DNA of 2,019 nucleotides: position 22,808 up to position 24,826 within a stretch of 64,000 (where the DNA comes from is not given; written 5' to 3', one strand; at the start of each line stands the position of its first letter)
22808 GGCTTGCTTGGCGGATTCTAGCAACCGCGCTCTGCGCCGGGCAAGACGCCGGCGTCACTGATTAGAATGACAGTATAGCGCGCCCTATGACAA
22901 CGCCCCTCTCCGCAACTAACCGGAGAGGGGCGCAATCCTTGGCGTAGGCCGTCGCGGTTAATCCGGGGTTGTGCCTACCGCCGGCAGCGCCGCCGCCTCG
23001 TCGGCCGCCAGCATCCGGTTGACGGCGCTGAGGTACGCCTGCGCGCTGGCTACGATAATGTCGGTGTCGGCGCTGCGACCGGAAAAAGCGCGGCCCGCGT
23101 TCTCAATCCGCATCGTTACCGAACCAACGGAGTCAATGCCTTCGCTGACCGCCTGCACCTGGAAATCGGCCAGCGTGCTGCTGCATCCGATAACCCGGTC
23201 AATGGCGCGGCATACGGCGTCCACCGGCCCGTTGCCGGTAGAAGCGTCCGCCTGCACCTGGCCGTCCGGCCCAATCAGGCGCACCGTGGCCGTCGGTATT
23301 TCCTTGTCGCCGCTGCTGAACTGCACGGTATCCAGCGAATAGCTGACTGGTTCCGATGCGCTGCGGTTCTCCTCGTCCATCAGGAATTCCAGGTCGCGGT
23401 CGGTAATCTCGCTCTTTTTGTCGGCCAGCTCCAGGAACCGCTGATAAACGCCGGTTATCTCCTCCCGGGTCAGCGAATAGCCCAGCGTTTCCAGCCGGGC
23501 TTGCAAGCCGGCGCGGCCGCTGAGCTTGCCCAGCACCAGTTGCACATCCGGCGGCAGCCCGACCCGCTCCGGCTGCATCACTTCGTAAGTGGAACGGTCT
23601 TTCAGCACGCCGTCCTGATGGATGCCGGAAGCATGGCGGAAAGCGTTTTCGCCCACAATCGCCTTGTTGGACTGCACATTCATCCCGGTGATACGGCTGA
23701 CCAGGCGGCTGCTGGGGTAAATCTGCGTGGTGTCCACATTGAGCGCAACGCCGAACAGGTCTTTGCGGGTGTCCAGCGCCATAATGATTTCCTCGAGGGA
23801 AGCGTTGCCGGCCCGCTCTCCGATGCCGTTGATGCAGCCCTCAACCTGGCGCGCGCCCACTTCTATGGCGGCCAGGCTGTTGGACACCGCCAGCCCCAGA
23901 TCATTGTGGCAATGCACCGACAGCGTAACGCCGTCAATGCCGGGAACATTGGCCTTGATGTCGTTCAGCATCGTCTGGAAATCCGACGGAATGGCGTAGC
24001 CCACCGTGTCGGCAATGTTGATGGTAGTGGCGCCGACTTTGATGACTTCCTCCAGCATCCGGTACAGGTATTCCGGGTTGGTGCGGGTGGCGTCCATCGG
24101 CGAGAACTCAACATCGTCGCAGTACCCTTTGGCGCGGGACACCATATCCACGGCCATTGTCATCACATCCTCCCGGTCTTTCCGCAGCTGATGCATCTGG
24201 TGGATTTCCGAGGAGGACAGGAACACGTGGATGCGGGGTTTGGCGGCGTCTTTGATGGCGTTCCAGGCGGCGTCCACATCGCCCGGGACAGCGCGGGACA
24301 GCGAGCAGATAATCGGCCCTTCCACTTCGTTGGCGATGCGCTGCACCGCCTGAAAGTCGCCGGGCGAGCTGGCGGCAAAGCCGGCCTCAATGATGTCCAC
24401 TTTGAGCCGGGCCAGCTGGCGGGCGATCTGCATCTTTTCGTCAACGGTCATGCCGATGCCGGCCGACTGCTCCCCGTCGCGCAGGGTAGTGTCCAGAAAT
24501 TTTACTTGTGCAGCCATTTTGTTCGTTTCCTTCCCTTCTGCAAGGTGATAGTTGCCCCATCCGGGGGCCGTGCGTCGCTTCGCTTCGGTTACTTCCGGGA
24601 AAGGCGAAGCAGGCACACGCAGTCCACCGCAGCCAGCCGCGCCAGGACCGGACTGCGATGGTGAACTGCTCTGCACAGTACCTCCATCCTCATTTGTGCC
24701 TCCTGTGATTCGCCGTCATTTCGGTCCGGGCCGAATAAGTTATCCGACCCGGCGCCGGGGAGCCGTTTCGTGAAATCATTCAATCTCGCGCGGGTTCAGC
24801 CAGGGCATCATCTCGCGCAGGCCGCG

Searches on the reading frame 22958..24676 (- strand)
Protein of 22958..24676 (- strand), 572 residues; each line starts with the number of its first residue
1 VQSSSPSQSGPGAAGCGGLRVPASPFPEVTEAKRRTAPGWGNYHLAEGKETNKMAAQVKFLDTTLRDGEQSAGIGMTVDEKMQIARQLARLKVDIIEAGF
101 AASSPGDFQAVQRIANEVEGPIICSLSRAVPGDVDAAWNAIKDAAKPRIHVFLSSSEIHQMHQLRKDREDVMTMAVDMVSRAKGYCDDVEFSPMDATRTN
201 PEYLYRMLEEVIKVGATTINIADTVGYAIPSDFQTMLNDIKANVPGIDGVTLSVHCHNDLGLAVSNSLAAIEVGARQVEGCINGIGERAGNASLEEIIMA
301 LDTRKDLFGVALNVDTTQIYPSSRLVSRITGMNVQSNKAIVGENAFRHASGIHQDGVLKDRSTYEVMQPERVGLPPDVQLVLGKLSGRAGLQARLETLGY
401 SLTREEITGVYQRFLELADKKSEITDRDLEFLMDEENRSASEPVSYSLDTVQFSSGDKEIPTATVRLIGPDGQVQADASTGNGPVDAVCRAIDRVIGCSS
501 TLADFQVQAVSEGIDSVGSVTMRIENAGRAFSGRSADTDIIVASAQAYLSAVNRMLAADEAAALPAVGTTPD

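Call 36: search_protein_families(library=pfam, proteins=[window:22958-24676:-])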
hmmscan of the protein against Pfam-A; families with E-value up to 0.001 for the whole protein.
window:22958-24676:- (572 aa): 3 families
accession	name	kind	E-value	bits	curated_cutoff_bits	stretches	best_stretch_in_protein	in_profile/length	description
PF00682.25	HMGL-like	-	5e-89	298.6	29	1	57-326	1-260/260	HMGL-like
PF08502.15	LeuA_dimer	-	1e-34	119.7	24.9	1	423-556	1-131/131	LeuA allosteric (dimerisation) domain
PF22617.1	HCS_D2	-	5.6e-26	91.2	27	1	340-421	1-81/82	Homocitrate synthase post-HMGL domain-like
